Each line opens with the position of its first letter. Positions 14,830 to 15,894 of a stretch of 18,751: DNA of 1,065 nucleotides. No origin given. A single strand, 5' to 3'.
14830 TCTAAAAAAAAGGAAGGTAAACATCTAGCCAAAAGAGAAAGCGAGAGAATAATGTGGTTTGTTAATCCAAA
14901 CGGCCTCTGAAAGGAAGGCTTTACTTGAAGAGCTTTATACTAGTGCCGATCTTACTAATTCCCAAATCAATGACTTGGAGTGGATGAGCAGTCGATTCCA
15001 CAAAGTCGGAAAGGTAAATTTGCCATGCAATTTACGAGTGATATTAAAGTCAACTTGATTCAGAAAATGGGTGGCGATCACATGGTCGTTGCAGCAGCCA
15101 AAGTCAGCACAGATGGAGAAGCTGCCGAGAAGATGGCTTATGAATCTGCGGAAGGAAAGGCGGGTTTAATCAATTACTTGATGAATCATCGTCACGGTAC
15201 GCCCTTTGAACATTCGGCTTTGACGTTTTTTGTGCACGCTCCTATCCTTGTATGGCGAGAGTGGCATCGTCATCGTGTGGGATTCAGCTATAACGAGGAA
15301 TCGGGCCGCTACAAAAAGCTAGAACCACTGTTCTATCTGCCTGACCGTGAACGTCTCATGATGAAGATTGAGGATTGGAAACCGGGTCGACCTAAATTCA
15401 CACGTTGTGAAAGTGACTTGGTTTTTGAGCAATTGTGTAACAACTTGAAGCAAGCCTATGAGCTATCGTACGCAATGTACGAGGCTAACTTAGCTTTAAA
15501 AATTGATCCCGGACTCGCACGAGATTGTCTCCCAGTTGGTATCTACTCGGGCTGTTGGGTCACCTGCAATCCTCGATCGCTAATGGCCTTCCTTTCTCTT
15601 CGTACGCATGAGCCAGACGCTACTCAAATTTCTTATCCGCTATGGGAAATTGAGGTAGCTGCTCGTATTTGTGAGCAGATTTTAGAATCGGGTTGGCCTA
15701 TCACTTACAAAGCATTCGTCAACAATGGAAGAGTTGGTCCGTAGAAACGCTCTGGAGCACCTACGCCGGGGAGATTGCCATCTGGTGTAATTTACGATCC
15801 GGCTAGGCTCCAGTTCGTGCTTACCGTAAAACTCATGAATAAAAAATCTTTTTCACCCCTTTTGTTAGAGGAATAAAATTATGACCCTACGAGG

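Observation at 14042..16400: Candidate novel cassette: back-to-back promoters driving a degenerate PRTase-like gene and a thyX plus MazG/DUF1599-like operon, next to a tRNA 3' end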

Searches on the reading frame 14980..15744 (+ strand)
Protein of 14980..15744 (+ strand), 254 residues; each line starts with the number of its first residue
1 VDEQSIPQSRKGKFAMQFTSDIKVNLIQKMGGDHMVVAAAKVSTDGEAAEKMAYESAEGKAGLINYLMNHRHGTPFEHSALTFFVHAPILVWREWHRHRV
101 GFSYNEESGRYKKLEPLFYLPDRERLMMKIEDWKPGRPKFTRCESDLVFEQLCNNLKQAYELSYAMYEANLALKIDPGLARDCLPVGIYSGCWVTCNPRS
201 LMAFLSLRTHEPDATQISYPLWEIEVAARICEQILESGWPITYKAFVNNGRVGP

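Call 6: search_protein_families(library=pfam, proteins=[window:14980-15744:+], max_evalue=1)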
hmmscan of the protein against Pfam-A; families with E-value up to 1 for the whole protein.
window:14980-15744:+ (254 aa): 1 family
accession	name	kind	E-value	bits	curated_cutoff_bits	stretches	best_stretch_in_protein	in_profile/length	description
PF02511.20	Thy1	-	7.7e-38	130.6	24.8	1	26-236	2-186/191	Thymidylate synthase complementing protein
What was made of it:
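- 15025..15744 (+): thyX, FAD-dependent thymidylate synthase (239 aa). The RHR...SGRY motif is intact. PF02511 at 7.7e-38 (call 6).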

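Call 7: search_protein_families(library=ncbifam, proteins=[window:14980-15744:+], max_evalue=1)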
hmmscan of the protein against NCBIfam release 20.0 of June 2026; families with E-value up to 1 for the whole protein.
window:14980-15744:+ (254 aa): 1 family
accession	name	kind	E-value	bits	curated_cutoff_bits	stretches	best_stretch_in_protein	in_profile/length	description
TIGR02170.1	thyX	equivalog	1.3e-42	145.7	87.9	1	23-246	1-211/211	FAD-dependent thymidylate synthase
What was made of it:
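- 15025..15744 (+): TIGR02170 scores 145.7 bits against a cutoff of 87.9 (call 7).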

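Call 8: search_protein_families(library=phrogs, proteins=[window:14980-15744:+], max_evalue=1)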
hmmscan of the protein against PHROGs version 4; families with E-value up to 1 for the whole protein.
window:14980-15744:+ (254 aa): 5 families
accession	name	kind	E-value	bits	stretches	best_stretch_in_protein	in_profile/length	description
phrog_85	-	DNA, RNA and nucleotide metabolism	5.5e-55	188.3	1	16-252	365-591/866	thymidylate synthase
phrog_22708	-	DNA, RNA and nucleotide metabolism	3.1e-07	31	1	32-117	40-129/242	thymidylate synthase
phrog_23580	-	DNA, RNA and nucleotide metabolism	2.2e-05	25.4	1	23-83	2-64/178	thymidylate synthase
phrog_26005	-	unknown function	0.00035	21.1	1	27-80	15-64/310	-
phrog_10644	-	DNA, RNA and nucleotide metabolism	0.0045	18.1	1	98-246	18-154/160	thymidylate synthase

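Call 10: find_encoding_contigs(protein=window:14980-15744:+, flank=10000)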
Protein window:14980-15744:+ (254 aa): 3 contigs read that carry it; 2 places shown.
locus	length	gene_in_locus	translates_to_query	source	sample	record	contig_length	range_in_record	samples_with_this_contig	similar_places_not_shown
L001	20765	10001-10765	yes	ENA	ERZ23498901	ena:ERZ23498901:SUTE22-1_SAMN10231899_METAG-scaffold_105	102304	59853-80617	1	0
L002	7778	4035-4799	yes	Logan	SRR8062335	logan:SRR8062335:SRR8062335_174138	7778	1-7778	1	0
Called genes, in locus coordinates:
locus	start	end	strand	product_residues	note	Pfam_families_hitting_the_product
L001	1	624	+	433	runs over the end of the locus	PF01406:tRNA-synt_1e, PF01921:tRNA-synt_1f (faint), PF09334:tRNA-synt_1g, PF09190:DALR_2 (faint), PF00133:tRNA-synt_1, PF09334:tRNA-synt_1g (weak)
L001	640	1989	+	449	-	PF00772:DnaB, PF03796:DnaB_C, PF13481:AAA_25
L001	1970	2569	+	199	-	PF21176:RecR_HhH, PF01751:Toprim (faint), PF13662:Toprim_4, PF21175:RecR_C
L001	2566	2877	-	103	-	PF00829:Ribosomal_L21p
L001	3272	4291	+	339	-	PF10343:Q_salvage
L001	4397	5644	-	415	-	PF08245:Mur_ligase_M, PF02875:Mur_ligase_C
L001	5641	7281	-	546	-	PF03717:PBP_dimer, PF00905:Transpeptidase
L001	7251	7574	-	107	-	-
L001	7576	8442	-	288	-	PF01795:Methyltransf_5, PF01189:Methyltr_RsmB-F (weak)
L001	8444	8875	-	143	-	PF02381:MraZ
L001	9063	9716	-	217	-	-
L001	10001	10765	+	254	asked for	PF02511:Thy1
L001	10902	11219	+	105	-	PF07659:DUF1599 (faint)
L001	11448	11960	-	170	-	PF16320:Ribosomal_L12_N, PF00542:Ribosomal_L12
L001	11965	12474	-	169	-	PF00466:Ribosomal_L10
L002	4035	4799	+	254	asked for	PF02511:Thy1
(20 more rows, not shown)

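Call 24: search_dna_similar(query=window:15025-15744:+, collection=phages, mode=protein, max_rows=25)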
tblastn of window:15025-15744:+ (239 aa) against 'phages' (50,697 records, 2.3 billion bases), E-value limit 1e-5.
Records with a match: 1261; places in all: 1272; records where one place covers at least 80% of the query: 1119.
Best place of each record, by identity: <60% 1261.
By first word of the organism name: Streptomyces 302; Mycobacterium 206; Escherichia 130; Rheinheimera 111; Gordonia 85; Vibrio 44; Bacillus 41; Pseudomonas 37; Synechococcus 29; Roseobacter 28; and 55 more.
By host as written in the record: Mycobacterium smegmatis mc2 155 158; Rheinheimera sp. BAL341 111; Streptomyces griseus ATCC 10137 82; Escherichia coli 76; Streptomyces lividans JI 1326 56; - 42; Gordonia terrae 3612 41; Gordonia rubripertincta NRRL B-16540 36; and 219 more.
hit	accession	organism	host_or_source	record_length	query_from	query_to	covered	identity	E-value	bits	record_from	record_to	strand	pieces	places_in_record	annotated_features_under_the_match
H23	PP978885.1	Gordonia phage Perkunas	Gordonia rubripertincta NRRL B-16540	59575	5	239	98%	50.2%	1e-62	216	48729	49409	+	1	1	73: ThyX-like thymidylate synthase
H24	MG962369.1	Gordonia phage Kerry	Gordonia terrae 3612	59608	4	239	99%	49.4%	6e-65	223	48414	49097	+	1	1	69: ThyX-like thymidylate synthase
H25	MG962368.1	Gordonia phage Gravy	Gordonia terrae 3612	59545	4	239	99%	49.4%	6e-65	223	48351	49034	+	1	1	69: ThyX-like thymidylate synthase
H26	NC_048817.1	Gordonia phage Tanis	Gordonia terrae 3612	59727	4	239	99%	49.4%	6e-65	223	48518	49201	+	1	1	70: thymidylate synthase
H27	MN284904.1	Gordonia phage Tanis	Gordonia terrae 3612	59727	4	239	99%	49.4%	6e-65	223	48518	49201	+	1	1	70: ThyX-like thymidylate synthase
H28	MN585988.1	Gordonia Phage Odesza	Gordonia terrae 3612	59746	4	239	99%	49.4%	6e-65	223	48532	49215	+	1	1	69: ThyX-like thymidylate synthase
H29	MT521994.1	Gordonia phage Magel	Gordonia terrae NRRL B-16283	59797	4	239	99%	49.4%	6e-65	223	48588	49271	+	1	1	71: thymidylate synthase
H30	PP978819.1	Gordonia phage Capybara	Gordonia terrae 3612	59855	4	239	99%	49.4%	6e-65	223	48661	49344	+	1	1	70: ThyX-like thymidylate synthase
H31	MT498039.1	Gordonia phage Gill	Gordonia terrae 3612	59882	4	239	99%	49.4%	6e-65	223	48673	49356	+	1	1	70: thymidylate synthase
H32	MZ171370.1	Gordonia phage Roney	Gordonia terrae 3612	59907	4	239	99%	49.4%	6e-65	223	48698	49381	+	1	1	70: ThyX-like thymidylate synthase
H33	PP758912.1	Gordonia phage Petito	Gordonia rubripertincta NRRL B-16540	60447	5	239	98%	49.4%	3e-61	213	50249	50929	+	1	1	74: ThyX-like thymidylate synthase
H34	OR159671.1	Gordonia phage Conley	Gordonia rubripertincta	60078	5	239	98%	49.2%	2e-61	213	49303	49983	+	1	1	70: ThyX-like thymidylate synthase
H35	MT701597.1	Streptomyces phage Sentinel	Streptomyces sp.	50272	1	239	100%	47.3%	9e-60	208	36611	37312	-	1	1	ThyX-like thymidylate synthase | ribosome_binding_site | hypothetical protein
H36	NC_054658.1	Streptomyces phage Sentinel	Streptomyces sp.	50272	1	239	100%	47.3%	9e-60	208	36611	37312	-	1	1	thymidylate synthase | ribosome_binding_site | hypothetical protein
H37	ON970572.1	Gordonia phage Pherobrine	Gordonia rubripertincta NRRL B-16540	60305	5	239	98%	47.9%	1e-60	211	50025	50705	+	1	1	71: ThyX-like thymidylate synthase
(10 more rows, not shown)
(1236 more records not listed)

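Call 33: find_homologous_proteins(query=window:15025-15744:+)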
Query window:15025-15744:+ (239 aa): 3354 proteins with E <= 0.001 among 3651 candidates; the best 120 are listed.
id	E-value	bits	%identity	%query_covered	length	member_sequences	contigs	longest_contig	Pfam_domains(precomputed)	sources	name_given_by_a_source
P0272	5.3e-164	562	100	100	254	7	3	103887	PF02511.21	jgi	-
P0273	2.3e-127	442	76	100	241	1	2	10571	PF02511.21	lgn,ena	-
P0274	3.7e-127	441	77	100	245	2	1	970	PF02511.21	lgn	-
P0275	6.3e-125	434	76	100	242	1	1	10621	PF02511.21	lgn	-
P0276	1.1e-124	433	75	100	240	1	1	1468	PF02511.21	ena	-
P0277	1.5e-124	432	76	100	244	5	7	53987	PF02511.21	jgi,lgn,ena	jgi:thymidylate synthase (FAD)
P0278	3.7e-124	431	75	100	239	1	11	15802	PF02511.21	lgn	-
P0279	6.5e-124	430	75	100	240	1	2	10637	PF02511.21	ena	-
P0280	1.4e-123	429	75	100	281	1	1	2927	PF02511.21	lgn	-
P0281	3.6e-123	428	75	100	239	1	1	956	PF02511.21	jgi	-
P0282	1.3e-122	426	73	100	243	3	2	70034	PF02511.21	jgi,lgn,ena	-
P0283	2.4e-122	425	74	100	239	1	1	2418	PF02511.21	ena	-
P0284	3.0e-122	425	73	100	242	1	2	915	PF02511.21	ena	-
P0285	4.5e-122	424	75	100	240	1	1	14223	PF02511.21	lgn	-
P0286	5.5e-122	424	73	100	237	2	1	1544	PF02511.21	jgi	-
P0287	6.3e-122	424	74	100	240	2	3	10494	PF02511.21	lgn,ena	-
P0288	6.7e-122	424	74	100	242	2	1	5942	PF02511.21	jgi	jgi:thymidylate synthase (FAD)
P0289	1.0e-121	423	74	100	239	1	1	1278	PF02511.21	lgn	-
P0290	1.5e-121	423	75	99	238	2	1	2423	PF02511.21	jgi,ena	-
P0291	2.5e-121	422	74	100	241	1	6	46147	PF02511.21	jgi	jgi:thymidylate synthase (FAD)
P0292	2.6e-121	422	75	100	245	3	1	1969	PF02511.21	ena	-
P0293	2.7e-121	422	74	100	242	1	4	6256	PF02511.21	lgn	-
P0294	3.2e-121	421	73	100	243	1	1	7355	PF02511.21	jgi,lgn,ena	-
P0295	3.7e-121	421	74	100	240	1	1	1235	PF02511.21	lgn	-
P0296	4.6e-121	421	73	100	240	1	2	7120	PF02511.21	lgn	-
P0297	4.7e-121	421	73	100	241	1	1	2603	PF02511.21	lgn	-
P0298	5.4e-121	421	73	100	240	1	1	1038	PF02511.21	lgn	-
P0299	1.0e-120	420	75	100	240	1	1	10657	PF02511.21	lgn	-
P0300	1.4e-120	419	71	100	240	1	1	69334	PF02511.21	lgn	-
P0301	2.1e-120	419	72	100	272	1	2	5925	PF02511.21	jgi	jgi:thymidylate synthase (FAD)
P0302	2.2e-120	419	73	100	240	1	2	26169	PF02511.21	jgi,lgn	jgi:thymidylate synthase (FAD)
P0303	2.7e-120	418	73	100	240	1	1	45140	PF02511.21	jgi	-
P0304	2.8e-120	418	73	99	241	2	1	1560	PF02511.21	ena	-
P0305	3.9e-120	418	73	100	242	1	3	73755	PF02511.21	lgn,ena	-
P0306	4.1e-120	418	74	100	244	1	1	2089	PF02511.21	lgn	-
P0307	5.0e-120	418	72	100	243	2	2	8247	PF02511.21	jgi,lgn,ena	-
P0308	5.6e-120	417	72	100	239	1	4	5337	PF02511.21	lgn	-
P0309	6.6e-120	417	73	100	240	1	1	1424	PF02511.21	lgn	-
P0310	8.6e-120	417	73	100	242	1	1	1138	PF02511.21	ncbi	-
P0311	1.1e-119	416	74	100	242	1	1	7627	PF02511.21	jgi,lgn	jgi:thymidylate synthase (FAD)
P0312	1.5e-119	416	74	100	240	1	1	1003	PF02511.21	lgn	-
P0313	1.6e-119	416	72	100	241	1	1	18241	PF02511.21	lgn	-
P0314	1.7e-119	416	74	98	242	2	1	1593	PF02511.21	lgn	-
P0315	2.2e-119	415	73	100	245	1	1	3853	PF02511.21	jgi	jgi:thymidylate synthase (FAD)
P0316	2.7e-119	415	73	100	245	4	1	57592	PF02511.21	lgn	-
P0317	3.6e-119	415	71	100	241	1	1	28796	PF02511.21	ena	-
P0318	6.3e-119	414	71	100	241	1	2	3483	PF02511.21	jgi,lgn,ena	jgi:thymidylate synthase (FAD)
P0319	6.8e-119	414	72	100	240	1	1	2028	PF02511.21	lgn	-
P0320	8.6e-119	413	74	100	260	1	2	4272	PF02511.21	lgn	-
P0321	9.1e-119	413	72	100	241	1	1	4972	PF02511.21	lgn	-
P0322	1.2e-118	413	73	100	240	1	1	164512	PF02511.21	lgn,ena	-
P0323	1.2e-118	413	71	100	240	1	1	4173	PF02511.21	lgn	-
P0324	1.3e-118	413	71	100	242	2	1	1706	PF02511.21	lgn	-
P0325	1.3e-118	413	72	100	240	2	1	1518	PF02511.21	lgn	-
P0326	1.3e-118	413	72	100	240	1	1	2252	PF02511.21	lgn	-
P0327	1.4e-118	413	71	100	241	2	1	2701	PF02511.21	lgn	-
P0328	1.8e-118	412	72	100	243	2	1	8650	PF02511.21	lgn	-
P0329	1.8e-118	412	73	100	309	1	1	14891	PF02511.21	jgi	jgi:thymidylate synthase (FAD)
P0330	2.2e-118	412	74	99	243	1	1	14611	PF02511.21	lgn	-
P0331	4.5e-118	411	71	100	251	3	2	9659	PF02511.21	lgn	-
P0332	5.9e-118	411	72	100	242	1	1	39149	PF02511.21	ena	-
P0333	6.2e-118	411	73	100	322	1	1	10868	PF02511.21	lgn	-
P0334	6.4e-118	411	73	100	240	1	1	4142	PF02511.21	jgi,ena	-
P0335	7.9e-118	410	73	100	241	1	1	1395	PF02511.21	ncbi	-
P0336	8.1e-118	410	71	100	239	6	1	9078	PF02511.21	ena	-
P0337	1.1e-117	410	71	100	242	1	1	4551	PF02511.21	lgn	-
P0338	1.2e-117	410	71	99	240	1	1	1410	PF02511.21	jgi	-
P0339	1.3e-117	410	73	100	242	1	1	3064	PF02511.21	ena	-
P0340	1.3e-117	410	69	100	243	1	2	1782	PF02511.21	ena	-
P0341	2.0e-117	409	72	100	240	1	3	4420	PF02511.21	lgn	-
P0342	2.0e-117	409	70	100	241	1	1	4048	PF02511.21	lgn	-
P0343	2.1e-117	409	71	100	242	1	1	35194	PF02511.21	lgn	-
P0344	2.2e-117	409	68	100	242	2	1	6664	PF02511.21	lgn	-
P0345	2.3e-117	409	72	100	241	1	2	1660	PF02511.21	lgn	-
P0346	2.6e-117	409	71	100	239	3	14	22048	PF02511.21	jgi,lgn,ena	-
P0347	2.6e-117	409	72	100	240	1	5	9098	PF02511.21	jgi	jgi:thymidylate synthase (FAD)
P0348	2.9e-117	408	71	100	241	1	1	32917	PF02511.21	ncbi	-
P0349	3.4e-117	408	72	100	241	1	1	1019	PF02511.21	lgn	-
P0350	3.8e-117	408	71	100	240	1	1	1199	PF02511.21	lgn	-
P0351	5.4e-117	408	72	100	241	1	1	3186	PF02511.21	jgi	jgi:thymidylate synthase (FAD)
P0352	5.8e-117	408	72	100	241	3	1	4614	PF02511.21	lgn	-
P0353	7.0e-117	407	72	100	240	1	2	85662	PF02511.21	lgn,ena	-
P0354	7.2e-117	407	71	100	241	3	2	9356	PF02511.21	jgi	jgi:thymidylate synthase (FAD)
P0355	7.5e-117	407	71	100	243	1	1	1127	PF02511.21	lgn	-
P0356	1.1e-116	407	72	100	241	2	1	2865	PF02511.21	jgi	jgi:thymidylate synthase (FAD)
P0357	1.1e-116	407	72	100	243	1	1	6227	PF02511.21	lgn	-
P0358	1.1e-116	407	70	100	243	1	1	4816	PF02511.21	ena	-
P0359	1.2e-116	407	71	100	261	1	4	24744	PF02511.21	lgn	-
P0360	1.3e-116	406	69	100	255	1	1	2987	PF02511.21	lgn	-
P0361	1.5e-116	406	71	98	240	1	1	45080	PF02511.21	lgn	-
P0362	2.3e-116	406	71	100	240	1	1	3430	PF02511.21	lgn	-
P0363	2.5e-116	405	71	100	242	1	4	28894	PF02511.21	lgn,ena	-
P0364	2.5e-116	405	73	100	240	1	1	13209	PF02511.21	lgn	-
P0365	2.6e-116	405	69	100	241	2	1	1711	PF02511.21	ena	-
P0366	2.9e-116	405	72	100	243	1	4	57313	PF02511.21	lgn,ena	-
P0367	3.1e-116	405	70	100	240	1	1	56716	PF02511.21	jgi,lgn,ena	-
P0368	3.4e-116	405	71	100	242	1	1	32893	PF02511.21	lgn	-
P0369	4.1e-116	405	72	100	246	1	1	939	PF02511.21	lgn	-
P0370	4.9e-116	404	72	100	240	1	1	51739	PF02511.21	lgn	-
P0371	5.0e-116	404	70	100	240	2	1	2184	PF02511.21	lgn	-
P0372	5.6e-116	404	72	100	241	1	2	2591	PF02511.21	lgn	-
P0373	6.6e-116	404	74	100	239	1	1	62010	PF02511.21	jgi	jgi:thymidylate synthase (FAD)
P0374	1.0e-115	403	71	100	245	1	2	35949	PF02511.21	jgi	jgi:thymidylate synthase (FAD)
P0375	1.1e-115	403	72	100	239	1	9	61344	PF02511.21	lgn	-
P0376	1.2e-115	403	73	100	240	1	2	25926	PF02511.21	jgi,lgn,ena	jgi:thymidylate synthase (FAD)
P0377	1.2e-115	403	70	100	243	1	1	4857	PF02511.21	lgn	-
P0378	1.3e-115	403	71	100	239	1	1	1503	PF02511.21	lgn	-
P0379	1.4e-115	403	71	100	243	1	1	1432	PF02511.21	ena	-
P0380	1.7e-115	403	70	99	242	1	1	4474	PF02511.21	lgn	-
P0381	1.8e-115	403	70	100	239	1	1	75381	PF02511.21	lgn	-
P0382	1.9e-115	403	70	100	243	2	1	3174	PF02511.21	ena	-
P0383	2.0e-115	402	70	100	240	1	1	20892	PF02511.21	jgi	jgi:thymidylate synthase (FAD)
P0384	2.1e-115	402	70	100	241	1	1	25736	PF02511.21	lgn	-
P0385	2.3e-115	402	71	100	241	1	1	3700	PF02511.21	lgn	-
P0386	2.5e-115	402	70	100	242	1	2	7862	PF02511.21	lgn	-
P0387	3.1e-115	402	70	100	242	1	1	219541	PF02511.21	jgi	-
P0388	3.8e-115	402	71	100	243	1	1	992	PF02511.21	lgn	-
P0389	4.1e-115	401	72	100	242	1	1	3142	PF02511.21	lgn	-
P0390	4.1e-115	401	71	100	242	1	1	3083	PF02511.21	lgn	-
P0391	6.6e-115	401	71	100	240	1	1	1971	PF02511.21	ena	-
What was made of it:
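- Closest known: Phage-encoded ThyX. Same: It is 70-77% identical to ThyX on phage-like contigs and ~50% identical to Gordonia and Streptomyces phage ThyX (calls 24, 33).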

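Call 35: find_encoding_contigs(protein=P0277, flank=6000, max_places=3)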
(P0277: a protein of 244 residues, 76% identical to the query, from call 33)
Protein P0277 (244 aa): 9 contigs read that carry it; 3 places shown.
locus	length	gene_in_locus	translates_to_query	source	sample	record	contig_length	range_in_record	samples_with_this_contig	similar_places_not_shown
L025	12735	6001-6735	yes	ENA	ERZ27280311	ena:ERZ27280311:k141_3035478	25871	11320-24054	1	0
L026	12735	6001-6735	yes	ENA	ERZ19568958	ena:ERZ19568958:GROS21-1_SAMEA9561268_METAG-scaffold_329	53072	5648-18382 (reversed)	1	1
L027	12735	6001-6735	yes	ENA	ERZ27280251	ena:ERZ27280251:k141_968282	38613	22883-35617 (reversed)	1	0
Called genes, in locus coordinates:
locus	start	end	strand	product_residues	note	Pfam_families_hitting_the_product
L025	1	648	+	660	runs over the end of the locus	PF00176:SNF2-rel_dom, PF00270:DEAD (weak), PF00271:Helicase_C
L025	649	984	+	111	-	-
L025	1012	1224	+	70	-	-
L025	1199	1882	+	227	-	-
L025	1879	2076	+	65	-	-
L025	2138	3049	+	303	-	PF23977:Pam3_Gp34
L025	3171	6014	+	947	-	PF01807:Zn_ribbon_DnaG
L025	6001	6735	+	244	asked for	PF02511:Thy1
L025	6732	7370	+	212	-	-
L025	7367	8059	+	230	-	-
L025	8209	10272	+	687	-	PF00476:DNA_pol_A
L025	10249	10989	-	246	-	-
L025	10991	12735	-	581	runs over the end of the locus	PF00535:Glycos_transf_2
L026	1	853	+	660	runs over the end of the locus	PF00176:SNF2-rel_dom, PF00270:DEAD (weak), PF00271:Helicase_C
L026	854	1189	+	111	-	-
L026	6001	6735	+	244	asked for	PF02511:Thy1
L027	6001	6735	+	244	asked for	PF02511:Thy1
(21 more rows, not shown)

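Call 36: find_encoding_contigs(protein=P0273, flank=6000, max_places=3)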
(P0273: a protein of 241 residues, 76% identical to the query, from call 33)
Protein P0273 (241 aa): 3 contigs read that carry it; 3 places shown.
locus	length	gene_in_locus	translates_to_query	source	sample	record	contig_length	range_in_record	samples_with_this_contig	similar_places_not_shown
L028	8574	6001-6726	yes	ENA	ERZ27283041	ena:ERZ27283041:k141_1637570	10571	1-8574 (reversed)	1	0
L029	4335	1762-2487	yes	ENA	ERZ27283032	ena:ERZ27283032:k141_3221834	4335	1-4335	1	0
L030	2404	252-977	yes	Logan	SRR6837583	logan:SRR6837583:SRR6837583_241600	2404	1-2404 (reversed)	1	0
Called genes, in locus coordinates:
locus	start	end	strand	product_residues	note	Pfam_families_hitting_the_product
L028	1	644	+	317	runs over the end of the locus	PF02195:ParB_N (weak)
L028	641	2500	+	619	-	PF00270:DEAD, PF04851:ResIII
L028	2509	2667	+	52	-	-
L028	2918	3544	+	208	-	-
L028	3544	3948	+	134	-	-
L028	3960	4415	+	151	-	PF00436:SSB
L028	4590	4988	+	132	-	-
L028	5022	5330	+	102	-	-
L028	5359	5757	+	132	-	PF24746:DUF7694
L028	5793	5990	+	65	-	PF11753:DUF3310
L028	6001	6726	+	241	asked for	PF02511:Thy1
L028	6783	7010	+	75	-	-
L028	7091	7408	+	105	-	-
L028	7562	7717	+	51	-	-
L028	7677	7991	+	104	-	-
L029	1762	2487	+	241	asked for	PF02511:Thy1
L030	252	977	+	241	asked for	PF02511:Thy1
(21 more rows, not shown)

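Call 69: find_related_loci(query=window:15025-15744:+, collection=viral_contigs, flank=10000)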
Query window:15025-15744:+ (239 aa) in viral_contigs; peptide patterns used: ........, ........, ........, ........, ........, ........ (x = any residue, [..] = any of these).
22 stretches matched a pattern; 16 encode a relative of the query (tblastn E <= 1e-3); 15 distinct loci.
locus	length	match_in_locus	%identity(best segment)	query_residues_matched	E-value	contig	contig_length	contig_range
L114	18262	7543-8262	77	1-239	2e-131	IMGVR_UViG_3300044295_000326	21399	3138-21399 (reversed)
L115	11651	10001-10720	73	1-239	5e-125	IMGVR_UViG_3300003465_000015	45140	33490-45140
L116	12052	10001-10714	73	1-237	4e-124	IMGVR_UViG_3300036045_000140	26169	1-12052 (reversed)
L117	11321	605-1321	70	1-239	2e-121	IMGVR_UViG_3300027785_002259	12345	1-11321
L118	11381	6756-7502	70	1-239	1e-120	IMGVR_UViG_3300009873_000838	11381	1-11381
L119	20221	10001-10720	70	1-239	6e-120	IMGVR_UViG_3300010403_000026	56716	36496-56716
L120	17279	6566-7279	70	3-239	2e-115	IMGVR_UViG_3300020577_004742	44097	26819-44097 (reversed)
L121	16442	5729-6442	70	3-239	2e-115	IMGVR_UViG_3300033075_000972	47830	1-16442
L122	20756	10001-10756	61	1-239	6e-106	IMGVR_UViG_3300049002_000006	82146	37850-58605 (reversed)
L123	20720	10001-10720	67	1-239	4e-104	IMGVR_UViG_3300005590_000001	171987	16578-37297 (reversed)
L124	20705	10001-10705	64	6-239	1e-103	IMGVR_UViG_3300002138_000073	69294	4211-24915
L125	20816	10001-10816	61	1-239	5e-113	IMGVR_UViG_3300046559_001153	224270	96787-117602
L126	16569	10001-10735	61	2-239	8e-101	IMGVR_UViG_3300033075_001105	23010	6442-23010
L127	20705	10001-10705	63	6-239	1e-101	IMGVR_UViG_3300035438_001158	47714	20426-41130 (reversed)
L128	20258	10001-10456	68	88-239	6e-73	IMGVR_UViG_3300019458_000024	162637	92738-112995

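Call 75: search_protein_families(library=padloc, proteins=[window:15025-15744:+], max_evalue=1)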
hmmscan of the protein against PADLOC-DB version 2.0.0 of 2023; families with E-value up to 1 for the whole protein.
window:15025-15744:+ (239 aa): 0 families
